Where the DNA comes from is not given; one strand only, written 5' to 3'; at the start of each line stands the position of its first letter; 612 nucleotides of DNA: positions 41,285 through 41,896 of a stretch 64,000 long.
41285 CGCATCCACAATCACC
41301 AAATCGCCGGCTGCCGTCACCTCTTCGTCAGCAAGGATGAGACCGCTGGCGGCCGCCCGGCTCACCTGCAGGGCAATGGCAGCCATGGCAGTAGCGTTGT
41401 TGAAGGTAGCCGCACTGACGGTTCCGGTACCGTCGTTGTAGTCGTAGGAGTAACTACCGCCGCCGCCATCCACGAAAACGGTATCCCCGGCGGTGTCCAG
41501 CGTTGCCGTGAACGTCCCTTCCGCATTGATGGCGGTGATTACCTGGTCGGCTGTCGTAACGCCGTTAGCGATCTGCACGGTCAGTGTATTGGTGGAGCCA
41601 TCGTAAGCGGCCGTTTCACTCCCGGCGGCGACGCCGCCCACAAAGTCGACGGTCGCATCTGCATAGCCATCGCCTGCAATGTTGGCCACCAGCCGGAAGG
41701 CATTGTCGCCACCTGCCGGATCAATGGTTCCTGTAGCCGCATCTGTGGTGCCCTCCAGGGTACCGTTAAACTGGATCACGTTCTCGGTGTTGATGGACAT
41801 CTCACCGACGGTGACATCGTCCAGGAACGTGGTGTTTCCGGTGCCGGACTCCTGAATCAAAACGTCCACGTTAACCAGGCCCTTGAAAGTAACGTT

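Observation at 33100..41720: Unassigned ~90-100 aa module present in at least 20 copies and inserted into other domains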

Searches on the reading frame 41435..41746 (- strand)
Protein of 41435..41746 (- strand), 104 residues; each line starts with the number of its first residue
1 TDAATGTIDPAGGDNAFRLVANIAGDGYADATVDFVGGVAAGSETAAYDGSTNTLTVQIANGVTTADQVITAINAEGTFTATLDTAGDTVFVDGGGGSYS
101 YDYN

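Call 7: search_protein_families(library=pfam, proteins=[window:41435-41746:-], max_evalue=1)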
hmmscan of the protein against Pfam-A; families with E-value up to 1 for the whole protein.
window:41435-41746:- (104 aa): 2 families
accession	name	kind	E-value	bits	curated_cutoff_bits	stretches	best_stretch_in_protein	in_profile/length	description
PF18683.7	ChiW_Ig_like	-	0.0068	16.9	27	1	6-68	12-74/106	Chitinase W immunoglobulin-like domain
PF00820.24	Lipoprotein_1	-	0.059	12.9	25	1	19-86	179-243/265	Borrelia lipoprotein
